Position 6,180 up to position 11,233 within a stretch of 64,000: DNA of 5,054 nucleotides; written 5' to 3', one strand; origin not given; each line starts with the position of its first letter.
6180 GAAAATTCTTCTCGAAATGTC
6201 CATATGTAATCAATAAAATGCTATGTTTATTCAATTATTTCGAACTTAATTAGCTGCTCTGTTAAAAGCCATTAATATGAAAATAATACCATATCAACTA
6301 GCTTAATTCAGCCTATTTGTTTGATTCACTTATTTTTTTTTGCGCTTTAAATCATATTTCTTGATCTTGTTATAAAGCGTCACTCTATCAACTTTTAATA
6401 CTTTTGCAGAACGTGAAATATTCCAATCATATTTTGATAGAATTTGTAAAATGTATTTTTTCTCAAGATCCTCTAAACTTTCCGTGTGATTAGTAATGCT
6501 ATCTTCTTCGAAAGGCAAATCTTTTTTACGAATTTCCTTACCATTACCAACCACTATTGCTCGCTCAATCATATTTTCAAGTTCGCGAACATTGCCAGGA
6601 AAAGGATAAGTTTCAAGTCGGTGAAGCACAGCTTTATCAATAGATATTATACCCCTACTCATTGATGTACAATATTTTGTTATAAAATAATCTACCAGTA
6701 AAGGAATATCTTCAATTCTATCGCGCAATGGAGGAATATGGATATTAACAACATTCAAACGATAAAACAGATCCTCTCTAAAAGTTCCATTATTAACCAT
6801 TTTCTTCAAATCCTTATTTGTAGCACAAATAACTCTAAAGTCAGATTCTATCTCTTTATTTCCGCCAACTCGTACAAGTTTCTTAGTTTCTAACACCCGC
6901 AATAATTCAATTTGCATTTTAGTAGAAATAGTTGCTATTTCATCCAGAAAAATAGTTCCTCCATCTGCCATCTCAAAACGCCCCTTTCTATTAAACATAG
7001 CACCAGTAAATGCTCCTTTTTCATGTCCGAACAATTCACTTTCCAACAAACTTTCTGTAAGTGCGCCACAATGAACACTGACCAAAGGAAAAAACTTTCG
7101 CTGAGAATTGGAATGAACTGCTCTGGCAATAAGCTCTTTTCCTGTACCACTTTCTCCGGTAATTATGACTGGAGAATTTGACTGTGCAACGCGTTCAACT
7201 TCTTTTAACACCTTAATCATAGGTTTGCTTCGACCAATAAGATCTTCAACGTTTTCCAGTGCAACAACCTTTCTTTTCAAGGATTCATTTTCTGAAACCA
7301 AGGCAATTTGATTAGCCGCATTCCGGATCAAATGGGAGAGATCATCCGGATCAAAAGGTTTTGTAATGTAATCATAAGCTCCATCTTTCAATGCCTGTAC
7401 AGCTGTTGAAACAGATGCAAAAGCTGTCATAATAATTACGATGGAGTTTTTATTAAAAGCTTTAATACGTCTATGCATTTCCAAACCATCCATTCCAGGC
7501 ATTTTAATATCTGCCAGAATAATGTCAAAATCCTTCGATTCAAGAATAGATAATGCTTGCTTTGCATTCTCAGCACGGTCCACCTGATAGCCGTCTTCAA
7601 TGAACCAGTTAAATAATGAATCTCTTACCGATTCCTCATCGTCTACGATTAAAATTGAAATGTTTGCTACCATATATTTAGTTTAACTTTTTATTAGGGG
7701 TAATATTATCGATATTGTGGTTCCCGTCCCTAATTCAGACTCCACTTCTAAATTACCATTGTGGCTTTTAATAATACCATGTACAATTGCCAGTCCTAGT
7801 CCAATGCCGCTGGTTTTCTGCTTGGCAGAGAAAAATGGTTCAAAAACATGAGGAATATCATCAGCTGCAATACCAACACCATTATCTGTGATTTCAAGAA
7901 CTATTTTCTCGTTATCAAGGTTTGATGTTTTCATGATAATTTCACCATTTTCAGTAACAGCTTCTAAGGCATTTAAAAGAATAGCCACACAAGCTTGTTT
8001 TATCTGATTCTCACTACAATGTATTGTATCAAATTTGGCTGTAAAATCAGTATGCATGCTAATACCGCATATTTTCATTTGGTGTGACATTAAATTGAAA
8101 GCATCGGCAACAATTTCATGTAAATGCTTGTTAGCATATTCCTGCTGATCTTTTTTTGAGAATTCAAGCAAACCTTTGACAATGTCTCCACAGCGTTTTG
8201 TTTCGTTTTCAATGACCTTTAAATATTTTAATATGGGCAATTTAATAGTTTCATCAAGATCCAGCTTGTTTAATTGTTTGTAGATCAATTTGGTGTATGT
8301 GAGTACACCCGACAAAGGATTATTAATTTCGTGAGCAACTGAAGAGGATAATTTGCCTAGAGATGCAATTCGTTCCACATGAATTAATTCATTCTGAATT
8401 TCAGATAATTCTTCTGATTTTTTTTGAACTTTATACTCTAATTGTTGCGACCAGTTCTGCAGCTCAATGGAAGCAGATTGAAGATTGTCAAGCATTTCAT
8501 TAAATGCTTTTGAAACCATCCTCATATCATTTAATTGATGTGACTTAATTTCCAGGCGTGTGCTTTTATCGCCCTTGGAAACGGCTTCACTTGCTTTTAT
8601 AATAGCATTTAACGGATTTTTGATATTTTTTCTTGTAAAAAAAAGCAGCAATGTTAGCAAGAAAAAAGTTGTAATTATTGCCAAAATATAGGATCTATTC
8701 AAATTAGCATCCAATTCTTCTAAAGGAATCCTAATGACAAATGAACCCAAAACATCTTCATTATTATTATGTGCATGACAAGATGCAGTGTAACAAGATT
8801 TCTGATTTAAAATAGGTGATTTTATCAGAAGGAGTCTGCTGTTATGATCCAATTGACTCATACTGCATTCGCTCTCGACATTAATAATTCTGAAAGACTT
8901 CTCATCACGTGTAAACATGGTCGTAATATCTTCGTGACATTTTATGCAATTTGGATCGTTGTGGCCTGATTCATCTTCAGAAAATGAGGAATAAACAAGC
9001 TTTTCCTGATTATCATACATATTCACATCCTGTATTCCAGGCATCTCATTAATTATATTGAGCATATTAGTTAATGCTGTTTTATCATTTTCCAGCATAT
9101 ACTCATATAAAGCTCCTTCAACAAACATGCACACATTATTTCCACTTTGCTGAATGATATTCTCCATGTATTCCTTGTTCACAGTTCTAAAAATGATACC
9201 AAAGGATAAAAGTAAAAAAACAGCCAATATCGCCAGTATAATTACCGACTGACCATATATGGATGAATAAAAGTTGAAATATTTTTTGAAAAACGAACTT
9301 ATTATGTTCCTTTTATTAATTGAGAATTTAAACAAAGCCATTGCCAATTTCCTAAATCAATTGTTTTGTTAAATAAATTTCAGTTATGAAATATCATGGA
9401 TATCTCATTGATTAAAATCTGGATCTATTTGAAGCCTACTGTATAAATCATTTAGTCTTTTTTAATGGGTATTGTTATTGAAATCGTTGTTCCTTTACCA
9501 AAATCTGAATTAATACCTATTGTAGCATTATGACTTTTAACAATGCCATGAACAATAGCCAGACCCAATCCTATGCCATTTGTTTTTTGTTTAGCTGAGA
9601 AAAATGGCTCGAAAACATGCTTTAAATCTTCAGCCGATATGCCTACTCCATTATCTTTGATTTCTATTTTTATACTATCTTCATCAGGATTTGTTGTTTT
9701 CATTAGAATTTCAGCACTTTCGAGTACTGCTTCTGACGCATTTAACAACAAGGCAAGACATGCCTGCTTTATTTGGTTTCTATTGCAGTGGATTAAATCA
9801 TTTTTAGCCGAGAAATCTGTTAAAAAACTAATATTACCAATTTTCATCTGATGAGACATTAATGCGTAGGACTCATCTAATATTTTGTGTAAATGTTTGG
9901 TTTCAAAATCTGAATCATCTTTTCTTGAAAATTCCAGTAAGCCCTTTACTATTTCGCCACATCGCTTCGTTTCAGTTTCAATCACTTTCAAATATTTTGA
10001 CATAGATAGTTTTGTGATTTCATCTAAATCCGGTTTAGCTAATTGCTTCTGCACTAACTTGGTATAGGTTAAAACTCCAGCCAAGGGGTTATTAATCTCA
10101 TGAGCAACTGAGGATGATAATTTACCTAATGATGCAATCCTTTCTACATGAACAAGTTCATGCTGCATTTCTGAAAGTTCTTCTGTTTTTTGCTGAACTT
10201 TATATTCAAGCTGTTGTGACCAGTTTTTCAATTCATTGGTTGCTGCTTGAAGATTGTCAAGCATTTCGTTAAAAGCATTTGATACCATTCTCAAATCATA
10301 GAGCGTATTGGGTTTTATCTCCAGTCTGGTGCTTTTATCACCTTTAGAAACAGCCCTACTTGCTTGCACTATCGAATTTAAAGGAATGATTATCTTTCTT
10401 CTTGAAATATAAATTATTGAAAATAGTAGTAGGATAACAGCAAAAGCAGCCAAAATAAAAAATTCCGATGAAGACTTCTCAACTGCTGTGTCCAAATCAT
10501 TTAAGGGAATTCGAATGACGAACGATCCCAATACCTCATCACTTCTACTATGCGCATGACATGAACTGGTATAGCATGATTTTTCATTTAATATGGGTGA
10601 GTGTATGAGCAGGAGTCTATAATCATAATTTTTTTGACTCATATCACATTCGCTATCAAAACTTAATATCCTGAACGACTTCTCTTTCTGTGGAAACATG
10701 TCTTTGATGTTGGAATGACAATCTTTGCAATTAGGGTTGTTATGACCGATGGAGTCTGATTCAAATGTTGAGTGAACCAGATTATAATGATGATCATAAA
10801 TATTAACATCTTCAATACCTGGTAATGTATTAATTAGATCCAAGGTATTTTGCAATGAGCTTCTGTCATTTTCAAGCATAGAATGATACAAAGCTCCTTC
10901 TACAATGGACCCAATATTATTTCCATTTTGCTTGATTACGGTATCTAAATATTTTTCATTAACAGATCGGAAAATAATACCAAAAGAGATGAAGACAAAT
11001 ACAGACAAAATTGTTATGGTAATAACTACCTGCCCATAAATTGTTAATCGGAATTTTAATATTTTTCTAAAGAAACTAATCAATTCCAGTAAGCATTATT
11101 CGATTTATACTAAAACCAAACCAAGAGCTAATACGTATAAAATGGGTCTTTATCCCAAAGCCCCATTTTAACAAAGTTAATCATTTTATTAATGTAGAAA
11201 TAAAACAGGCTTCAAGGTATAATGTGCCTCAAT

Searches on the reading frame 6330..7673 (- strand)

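Call 63: search_protein_families(library=ncbifam, proteins=[window:6330-7673:-], max_evalue=1e-40)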
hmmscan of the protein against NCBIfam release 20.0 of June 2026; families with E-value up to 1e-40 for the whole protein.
window:6330-7673:- (447 aa): 24 families
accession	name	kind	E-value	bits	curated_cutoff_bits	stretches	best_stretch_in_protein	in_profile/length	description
NF008469.0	PRK11361.1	equivalog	9.4e-139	463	714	1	1-443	1-457/461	acetoacetate metabolism transcriptional regulator AtoC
TIGR01818.1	ntrC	equivalog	6.6e-122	407.6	558.6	1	7-415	1-406/463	nitrogen regulation protein NR(I)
TIGR02915.1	PEP_resp_reg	equivalog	5.2e-120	401.3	502.6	1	7-443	1-445/445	PEP-CTERM-box response regulator transcription factor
NF007689.0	PRK10365.1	equivalog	3.1e-118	395.3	760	1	3-438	4-440/441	sigma-54-dependent response regulator transcription factor ZraR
NF051870.1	NAssimRespRegNtrX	equivalog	6.8e-107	358.1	600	1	6-439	3-449/452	nitrogen assimilation response regulator NtrX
NF041552.1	TF_PrdR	equivalog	1.6e-104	350.4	795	1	117-441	245-577/577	sigma-54 dependent transcriptional regulator PrdR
TIGR01817.1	nifA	equivalog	2.2e-104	350.2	528.85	1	135-397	188-449/534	nif-specific transcriptional activator NifA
NF011695.0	PRK15115.1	equivalog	1.1e-103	347.4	763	1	5-443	7-439/445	two-component system response regulator GlrR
NF041946.1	LuxO_transreg_Vib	equivalog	7.7e-103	344.8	800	1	10-394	2-384/463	quorum-sensing sigma-54 dependent transcriptional regulator LuxO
NF008176.1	PRK10923.1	equivalog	9.4e-103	344.3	620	1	7-415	6-409/469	nitrogen regulation protein NR(I)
NF050807.1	TransRegFlbDCaul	equivalog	4.5e-97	325.7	750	1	25-391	21-366/454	sigma-54-dependent transcriptional regulator FlbD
NF049963.1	RespRegFlgRCampy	domain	1.3e-96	324.1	750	1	6-442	2-429/429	fla regulon two-component system response regulator FlgR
NF038308.1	RNA_repair_RtcR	equivalog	9.2e-96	321.8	650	1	32-398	58-444/530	RNA repair transcriptional activator RtcR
NF003451.0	PRK05022.1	equivalog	1.8e-95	320.6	476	1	129-443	172-511/512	nitric oxide reductase transcriptional regulator NorR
NF011958.0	PRK15429.1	equivalog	2.6e-89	300.6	830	1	124-444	359-688/692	formate hydrogenlyase transcriptional activator FlhA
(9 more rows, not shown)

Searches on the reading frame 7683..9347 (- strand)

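Call 63: search_protein_families(library=ncbifam, proteins=[window:7683-9347:-], max_evalue=1e-40)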
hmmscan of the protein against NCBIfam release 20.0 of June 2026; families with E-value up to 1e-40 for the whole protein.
window:7683-9347:- (554 aa): 3 families
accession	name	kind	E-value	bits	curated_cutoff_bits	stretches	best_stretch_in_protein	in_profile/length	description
NF008468.0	PRK11360.1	equivalog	3.1e-58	197.6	646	1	313-551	379-608/616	two-component system sensor histidine kinase AtoS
NF007688.0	PRK10364.1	equivalog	4.6e-45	154.2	479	1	307-552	217-452/460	two-component system sensor histidine kinase ZraS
NF052574.1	HisKinEspCMyxo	equivalog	2.5e-41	141.7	1200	1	315-551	402-637/785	serine histidine kinase EspC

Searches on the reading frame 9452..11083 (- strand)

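Call 63: search_protein_families(library=ncbifam, proteins=[window:9452-11083:-], max_evalue=1e-40)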
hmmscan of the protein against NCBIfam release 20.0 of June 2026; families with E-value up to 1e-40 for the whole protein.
window:9452-11083:- (543 aa): 1 family
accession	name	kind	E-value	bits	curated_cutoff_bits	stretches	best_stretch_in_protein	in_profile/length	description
NF008468.0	PRK11360.1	equivalog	6e-56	190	646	1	302-542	379-610/616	two-component system sensor histidine kinase AtoS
